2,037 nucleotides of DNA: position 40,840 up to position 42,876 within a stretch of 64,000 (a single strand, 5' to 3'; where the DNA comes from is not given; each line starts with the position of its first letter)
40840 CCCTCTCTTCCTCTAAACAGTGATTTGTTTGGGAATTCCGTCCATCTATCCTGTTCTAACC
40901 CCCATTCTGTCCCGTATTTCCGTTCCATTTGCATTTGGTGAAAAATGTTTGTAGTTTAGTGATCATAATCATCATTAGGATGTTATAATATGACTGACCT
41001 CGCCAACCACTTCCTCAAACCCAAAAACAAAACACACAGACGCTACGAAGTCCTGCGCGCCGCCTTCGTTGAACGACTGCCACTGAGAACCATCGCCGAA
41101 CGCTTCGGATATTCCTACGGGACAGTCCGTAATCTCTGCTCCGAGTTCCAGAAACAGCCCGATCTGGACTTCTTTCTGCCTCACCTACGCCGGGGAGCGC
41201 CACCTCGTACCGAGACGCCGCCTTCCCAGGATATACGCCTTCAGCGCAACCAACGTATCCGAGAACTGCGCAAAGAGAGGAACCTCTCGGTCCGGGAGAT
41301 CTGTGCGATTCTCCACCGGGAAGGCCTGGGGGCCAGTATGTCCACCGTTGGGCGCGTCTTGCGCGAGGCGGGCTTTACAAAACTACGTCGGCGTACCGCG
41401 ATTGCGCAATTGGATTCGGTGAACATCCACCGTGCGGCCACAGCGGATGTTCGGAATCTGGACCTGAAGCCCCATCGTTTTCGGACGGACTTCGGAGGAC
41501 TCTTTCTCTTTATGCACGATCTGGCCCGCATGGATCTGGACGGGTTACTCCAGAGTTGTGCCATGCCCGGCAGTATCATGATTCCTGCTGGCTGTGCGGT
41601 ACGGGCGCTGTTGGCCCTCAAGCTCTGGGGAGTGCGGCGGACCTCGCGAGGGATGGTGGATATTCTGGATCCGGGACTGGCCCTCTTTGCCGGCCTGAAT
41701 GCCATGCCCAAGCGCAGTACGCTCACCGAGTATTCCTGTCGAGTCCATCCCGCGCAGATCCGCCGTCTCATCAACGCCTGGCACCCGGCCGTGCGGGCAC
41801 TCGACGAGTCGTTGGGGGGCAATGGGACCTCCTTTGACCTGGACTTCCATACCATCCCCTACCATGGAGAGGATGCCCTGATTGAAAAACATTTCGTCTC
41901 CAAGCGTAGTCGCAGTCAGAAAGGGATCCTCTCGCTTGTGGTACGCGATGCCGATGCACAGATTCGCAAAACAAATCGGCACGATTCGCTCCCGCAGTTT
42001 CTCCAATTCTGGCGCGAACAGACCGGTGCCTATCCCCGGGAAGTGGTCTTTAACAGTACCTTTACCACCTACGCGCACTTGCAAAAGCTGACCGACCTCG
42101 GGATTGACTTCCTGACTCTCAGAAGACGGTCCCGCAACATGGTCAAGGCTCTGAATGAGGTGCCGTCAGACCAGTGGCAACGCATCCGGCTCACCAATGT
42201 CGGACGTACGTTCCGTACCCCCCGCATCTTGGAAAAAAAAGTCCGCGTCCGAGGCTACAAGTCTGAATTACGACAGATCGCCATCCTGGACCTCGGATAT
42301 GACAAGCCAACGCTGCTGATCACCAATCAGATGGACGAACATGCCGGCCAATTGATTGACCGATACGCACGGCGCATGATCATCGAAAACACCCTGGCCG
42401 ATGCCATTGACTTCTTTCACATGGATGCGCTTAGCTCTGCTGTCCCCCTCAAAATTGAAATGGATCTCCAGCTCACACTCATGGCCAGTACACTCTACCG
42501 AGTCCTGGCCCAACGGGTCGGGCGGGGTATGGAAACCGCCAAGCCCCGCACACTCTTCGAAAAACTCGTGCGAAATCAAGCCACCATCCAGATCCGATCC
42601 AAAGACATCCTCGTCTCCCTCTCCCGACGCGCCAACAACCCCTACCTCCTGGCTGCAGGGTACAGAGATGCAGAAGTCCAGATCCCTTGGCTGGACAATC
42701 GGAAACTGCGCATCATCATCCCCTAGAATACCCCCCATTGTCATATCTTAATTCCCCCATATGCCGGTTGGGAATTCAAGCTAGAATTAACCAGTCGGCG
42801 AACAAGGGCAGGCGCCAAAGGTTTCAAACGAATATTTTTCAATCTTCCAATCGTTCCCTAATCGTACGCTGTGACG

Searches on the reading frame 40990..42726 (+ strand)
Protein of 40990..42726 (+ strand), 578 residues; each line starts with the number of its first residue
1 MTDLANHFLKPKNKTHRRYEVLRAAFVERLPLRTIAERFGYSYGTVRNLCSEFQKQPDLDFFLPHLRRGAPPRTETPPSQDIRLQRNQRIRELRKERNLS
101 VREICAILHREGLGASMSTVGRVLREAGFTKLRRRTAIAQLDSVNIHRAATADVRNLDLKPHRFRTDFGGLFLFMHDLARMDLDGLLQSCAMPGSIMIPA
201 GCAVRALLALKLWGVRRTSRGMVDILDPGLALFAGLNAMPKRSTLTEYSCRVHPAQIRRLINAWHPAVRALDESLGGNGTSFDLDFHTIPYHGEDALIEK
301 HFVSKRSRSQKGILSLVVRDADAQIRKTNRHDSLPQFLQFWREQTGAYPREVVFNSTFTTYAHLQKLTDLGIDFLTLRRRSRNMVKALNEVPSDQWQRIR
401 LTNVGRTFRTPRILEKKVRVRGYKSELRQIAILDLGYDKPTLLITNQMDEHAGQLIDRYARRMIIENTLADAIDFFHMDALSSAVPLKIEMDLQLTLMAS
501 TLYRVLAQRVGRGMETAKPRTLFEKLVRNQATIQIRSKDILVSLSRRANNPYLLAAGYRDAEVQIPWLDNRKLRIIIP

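Call 72: search_protein_families(library=pfam, proteins=[window:40990-42726:+], max_evalue=0.0001)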
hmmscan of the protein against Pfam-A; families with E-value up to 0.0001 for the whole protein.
window:40990-42726:+ (578 aa): 2 families
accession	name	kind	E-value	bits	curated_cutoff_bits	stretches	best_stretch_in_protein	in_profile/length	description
PF01609.27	DDE_Tnp_1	-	2.3e-06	28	23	1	325-502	56-200/200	Transposase DDE domain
PF01498.24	HTH_Tnp_Tc3_2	-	9.3e-05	23.1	31.5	1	90-136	5-51/72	Transposase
